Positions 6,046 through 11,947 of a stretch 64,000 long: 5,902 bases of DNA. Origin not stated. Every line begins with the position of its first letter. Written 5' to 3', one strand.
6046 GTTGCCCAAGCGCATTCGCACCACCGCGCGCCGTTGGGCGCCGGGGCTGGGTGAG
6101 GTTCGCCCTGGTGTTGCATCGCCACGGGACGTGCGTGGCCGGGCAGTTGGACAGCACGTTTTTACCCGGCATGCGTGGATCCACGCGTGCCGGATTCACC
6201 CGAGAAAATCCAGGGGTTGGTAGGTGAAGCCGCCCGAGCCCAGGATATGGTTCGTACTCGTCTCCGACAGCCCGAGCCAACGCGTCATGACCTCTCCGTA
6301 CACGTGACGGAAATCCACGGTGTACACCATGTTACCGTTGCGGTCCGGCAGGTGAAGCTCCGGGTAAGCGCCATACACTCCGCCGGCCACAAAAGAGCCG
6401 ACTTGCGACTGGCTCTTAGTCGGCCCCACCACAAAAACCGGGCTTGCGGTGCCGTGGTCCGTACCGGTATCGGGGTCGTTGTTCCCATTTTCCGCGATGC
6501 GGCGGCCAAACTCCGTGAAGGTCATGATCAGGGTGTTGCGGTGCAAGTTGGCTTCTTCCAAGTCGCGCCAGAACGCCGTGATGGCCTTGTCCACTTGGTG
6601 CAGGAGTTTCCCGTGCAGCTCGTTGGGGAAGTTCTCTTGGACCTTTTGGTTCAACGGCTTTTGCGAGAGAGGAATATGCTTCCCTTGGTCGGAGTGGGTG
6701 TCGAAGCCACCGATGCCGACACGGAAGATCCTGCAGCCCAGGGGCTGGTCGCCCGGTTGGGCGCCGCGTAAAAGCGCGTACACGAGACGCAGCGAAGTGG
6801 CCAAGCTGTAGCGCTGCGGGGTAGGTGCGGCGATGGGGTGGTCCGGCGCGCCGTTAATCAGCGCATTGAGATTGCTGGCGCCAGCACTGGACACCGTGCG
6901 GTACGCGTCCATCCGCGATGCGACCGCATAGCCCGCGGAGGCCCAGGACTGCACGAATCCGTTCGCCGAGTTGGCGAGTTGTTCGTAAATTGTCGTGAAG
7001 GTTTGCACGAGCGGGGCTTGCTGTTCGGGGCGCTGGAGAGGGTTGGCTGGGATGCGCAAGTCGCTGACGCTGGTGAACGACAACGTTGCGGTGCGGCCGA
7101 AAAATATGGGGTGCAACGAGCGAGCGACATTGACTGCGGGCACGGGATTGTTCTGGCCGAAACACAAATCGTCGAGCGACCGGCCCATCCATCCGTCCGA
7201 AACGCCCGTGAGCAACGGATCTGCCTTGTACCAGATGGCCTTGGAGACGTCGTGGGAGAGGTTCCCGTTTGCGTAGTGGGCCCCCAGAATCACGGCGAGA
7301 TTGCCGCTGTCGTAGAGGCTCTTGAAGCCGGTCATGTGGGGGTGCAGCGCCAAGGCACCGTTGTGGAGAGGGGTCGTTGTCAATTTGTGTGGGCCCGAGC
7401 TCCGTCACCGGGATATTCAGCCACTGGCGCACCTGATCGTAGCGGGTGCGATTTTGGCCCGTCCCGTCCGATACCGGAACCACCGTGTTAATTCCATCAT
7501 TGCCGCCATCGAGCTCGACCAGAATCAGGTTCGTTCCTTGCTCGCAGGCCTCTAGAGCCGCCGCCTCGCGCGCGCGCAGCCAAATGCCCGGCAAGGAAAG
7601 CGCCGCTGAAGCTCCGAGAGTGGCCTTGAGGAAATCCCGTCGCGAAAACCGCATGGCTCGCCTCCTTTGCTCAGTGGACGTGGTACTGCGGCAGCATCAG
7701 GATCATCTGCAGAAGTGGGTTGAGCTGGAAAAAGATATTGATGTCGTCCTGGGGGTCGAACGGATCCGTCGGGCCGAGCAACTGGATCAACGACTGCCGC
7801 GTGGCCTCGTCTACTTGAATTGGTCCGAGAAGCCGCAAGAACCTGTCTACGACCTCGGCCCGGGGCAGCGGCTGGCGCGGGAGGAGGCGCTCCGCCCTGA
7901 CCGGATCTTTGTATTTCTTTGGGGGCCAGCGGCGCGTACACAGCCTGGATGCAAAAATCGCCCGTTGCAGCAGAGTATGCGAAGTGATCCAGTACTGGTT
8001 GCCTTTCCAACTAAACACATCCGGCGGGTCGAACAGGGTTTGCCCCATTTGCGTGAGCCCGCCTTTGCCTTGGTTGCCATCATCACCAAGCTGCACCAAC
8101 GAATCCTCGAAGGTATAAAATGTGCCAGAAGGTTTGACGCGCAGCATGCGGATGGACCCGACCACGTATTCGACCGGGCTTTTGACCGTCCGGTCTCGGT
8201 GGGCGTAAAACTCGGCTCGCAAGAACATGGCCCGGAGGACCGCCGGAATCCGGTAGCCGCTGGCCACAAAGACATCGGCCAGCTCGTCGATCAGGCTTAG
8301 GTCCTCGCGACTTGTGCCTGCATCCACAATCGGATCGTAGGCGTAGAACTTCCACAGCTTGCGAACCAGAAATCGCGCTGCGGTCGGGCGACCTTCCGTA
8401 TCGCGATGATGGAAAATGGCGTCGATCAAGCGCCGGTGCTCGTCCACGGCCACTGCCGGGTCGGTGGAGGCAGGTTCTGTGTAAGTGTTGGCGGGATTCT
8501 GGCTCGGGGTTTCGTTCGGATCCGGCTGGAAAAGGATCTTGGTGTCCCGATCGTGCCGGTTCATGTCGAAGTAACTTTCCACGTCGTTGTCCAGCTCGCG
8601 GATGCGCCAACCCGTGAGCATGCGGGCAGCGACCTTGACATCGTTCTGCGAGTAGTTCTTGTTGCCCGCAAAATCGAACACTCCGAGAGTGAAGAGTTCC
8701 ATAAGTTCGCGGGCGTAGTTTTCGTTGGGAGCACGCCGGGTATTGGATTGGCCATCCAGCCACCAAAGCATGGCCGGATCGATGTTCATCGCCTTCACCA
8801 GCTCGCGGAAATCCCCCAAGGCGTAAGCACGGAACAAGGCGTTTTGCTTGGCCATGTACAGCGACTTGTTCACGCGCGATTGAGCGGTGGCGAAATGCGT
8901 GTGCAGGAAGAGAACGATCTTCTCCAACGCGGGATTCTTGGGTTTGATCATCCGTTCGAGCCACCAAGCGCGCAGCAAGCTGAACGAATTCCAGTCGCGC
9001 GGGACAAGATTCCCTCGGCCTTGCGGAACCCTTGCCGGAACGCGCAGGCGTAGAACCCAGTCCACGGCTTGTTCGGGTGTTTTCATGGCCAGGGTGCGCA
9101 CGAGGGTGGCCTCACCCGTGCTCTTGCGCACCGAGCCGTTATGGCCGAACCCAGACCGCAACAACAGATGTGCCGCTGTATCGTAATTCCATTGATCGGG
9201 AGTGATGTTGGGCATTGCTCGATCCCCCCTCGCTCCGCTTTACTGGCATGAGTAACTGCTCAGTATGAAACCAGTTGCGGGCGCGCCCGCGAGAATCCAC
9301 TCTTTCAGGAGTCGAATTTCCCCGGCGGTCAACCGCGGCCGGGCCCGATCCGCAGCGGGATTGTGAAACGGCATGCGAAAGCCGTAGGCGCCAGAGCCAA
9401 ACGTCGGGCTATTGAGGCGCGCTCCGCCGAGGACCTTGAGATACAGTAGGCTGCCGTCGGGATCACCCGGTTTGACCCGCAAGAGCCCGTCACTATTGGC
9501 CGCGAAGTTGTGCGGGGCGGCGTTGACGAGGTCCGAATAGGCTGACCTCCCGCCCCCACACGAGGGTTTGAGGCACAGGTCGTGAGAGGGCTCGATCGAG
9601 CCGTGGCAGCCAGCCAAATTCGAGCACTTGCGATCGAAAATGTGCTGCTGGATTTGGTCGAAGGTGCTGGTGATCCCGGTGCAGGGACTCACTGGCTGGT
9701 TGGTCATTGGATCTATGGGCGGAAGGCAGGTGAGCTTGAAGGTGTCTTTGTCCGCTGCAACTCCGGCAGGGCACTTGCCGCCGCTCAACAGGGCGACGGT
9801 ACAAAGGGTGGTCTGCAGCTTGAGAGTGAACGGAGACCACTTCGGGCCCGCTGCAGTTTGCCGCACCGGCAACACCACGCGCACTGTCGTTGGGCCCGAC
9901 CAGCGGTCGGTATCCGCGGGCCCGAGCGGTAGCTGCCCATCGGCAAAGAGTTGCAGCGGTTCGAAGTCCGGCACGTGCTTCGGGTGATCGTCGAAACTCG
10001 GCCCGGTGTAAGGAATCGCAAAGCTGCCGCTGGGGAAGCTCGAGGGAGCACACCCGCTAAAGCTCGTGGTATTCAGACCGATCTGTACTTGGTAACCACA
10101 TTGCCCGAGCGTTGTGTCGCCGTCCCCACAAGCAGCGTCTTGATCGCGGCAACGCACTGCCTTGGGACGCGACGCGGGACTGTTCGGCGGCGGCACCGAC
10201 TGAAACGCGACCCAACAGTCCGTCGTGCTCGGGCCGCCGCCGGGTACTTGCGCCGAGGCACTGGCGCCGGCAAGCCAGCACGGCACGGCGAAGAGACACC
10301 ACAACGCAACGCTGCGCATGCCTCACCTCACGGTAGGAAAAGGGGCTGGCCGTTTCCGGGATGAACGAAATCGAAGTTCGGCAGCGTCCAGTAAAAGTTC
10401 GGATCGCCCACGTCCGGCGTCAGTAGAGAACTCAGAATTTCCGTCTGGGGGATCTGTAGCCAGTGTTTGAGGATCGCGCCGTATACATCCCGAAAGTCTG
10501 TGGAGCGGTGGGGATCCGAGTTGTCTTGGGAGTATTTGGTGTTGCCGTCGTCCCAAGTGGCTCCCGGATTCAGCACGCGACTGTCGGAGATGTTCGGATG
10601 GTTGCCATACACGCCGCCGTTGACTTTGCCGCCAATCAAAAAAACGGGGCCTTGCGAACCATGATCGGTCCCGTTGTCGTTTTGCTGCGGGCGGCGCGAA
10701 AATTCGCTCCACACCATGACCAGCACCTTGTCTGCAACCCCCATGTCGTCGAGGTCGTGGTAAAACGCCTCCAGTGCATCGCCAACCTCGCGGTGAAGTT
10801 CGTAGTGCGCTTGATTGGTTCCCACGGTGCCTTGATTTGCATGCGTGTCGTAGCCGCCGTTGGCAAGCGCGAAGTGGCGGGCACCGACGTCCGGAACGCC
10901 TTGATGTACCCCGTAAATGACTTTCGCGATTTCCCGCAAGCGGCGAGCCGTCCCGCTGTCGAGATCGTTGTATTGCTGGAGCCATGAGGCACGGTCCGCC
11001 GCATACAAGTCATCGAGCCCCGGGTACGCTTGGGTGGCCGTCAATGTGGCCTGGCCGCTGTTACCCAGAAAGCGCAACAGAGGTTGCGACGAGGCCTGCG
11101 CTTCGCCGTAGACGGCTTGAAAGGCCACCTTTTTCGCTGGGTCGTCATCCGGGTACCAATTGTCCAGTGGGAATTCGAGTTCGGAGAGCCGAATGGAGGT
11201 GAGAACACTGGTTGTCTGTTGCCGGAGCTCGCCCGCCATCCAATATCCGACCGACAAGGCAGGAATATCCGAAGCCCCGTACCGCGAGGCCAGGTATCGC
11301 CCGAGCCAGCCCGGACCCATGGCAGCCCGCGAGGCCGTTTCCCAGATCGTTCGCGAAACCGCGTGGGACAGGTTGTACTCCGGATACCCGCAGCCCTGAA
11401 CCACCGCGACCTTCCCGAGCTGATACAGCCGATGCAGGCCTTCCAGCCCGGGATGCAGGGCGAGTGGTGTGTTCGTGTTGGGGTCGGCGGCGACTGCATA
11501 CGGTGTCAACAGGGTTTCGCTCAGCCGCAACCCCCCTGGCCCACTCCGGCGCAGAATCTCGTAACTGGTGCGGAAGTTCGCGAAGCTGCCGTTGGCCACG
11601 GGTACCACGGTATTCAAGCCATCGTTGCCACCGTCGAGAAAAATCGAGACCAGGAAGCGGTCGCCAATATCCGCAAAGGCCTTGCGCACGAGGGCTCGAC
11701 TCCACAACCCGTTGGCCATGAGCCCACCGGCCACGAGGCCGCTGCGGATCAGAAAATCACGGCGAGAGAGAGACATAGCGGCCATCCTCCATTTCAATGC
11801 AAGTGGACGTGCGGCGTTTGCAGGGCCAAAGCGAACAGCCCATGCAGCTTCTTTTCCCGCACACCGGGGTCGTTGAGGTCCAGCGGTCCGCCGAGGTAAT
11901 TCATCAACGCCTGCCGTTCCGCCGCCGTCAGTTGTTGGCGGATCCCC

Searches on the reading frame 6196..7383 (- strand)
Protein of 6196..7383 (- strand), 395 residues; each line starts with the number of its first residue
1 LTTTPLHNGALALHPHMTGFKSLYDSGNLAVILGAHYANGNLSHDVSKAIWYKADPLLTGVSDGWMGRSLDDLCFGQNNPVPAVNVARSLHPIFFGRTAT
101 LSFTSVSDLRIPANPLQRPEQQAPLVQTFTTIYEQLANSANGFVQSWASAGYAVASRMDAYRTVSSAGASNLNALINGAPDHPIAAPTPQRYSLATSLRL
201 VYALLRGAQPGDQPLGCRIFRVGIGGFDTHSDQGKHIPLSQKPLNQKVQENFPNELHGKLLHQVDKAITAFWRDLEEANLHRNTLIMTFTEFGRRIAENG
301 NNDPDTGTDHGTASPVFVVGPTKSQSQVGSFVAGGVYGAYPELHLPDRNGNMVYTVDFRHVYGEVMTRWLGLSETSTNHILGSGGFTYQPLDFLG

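Call 58: search_protein_families(library=pfam, proteins=[window:6196-7383:-], max_evalue=0.00001)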
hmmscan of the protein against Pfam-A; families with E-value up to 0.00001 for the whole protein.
window:6196-7383:- (395 aa): 1 family
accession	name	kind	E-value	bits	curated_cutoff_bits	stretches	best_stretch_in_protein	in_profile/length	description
PF07394.17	DUF1501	-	5.7e-18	65.7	27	1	216-376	243-382/390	Protein of unknown function (DUF1501)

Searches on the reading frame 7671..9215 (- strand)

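Call 58: search_protein_families(library=pfam, proteins=[window:7671-9215:-], max_evalue=0.00001)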
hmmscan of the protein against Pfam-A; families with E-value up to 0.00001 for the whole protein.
window:7671-9215:- (514 aa): 1 family
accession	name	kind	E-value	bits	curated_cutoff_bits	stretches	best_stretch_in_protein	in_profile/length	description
PF08811.16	DUF1800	-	2.2e-91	307.5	26.1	1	16-512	1-418/419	Protein of unknown function (DUF1800)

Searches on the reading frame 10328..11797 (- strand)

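Call 58: search_protein_families(library=pfam, proteins=[window:10328-11797:-], max_evalue=0.00001)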
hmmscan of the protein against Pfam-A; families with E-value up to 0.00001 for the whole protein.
window:10328-11797:- (489 aa): 1 family
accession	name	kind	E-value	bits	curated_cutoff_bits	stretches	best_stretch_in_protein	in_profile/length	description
PF07394.17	DUF1501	-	6.8e-25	88.5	27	1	304-411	242-347/390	Protein of unknown function (DUF1501)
